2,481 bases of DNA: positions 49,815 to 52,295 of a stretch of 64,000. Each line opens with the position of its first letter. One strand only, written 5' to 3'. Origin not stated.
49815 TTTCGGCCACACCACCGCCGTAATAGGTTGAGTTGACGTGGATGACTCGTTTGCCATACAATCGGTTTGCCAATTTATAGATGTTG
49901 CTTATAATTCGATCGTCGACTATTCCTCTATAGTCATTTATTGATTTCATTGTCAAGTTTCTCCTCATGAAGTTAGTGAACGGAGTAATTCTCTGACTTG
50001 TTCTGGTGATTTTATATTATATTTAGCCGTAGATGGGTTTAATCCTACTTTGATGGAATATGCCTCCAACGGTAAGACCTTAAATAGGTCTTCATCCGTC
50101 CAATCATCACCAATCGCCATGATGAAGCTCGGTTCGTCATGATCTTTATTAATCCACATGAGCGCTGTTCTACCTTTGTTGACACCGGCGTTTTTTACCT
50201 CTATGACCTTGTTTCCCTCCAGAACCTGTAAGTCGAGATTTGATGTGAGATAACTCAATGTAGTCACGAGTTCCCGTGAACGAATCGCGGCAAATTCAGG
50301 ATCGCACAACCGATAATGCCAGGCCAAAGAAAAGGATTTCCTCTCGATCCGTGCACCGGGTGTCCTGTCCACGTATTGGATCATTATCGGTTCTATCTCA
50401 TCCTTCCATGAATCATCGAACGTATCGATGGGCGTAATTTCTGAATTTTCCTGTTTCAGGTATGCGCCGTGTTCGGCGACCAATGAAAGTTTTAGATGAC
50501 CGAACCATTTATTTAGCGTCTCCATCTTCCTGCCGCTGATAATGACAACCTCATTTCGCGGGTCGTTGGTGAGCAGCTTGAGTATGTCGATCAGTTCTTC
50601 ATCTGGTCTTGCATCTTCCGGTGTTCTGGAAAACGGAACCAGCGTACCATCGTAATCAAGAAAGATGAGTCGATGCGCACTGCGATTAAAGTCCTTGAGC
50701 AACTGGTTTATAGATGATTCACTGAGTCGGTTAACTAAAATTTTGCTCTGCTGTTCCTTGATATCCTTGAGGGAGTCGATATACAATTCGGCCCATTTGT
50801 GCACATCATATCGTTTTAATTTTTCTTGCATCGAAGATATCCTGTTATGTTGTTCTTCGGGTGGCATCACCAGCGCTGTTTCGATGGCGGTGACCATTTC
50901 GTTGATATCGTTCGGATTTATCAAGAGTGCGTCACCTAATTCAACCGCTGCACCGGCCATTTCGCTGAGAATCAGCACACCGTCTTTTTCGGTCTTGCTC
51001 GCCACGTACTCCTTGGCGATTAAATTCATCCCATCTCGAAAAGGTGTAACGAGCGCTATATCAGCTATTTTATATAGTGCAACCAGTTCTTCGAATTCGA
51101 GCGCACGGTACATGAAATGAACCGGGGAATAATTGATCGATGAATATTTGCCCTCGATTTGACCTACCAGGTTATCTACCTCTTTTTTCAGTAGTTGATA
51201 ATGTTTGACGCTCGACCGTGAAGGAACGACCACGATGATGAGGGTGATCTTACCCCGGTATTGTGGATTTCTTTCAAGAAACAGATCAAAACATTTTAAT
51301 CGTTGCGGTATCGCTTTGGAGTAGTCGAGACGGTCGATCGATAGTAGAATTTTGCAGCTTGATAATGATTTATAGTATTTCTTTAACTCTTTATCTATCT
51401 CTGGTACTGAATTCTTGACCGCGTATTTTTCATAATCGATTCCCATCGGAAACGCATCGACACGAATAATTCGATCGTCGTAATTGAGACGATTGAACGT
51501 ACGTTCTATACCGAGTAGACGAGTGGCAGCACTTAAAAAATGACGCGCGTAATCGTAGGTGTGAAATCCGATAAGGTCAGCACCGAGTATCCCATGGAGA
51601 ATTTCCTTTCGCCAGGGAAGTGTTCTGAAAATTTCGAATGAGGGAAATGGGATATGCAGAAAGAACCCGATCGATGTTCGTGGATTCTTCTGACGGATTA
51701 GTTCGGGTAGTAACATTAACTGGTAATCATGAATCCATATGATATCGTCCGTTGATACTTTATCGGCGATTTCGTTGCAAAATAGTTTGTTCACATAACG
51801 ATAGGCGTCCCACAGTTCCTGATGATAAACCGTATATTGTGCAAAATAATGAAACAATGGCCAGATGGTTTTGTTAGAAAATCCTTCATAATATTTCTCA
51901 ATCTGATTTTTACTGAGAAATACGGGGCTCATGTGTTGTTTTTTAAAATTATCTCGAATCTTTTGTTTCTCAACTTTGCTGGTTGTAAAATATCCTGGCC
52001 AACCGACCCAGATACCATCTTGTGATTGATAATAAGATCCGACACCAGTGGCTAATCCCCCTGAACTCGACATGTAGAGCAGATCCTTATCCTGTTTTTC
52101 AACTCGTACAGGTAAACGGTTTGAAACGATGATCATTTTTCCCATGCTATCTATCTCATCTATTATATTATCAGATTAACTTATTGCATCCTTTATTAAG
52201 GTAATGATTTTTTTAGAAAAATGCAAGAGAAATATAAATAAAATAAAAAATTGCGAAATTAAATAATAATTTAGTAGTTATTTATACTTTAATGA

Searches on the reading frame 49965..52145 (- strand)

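Call 17: search_protein_families(library=pfam, proteins=[window:49965-52145:-], max_evalue=0.001)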
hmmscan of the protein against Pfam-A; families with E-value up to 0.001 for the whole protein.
window:49965-52145:- (726 aa): 3 families
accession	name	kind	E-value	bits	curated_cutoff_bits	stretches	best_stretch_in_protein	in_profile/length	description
PF00982.27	Glyco_transf_20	-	5.6e-160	533.6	32.5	1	3-460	2-472/473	Glycosyltransferase family 20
PF02358.22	Trehalose_PPase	-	4.1e-55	186.9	27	1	495-700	1-215/235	Trehalose-phosphatase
PF08282.18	Hydrolase_3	-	1.7e-09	38.3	20.9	1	494-577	1-80/255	haloacid dehalogenase-like hydrolase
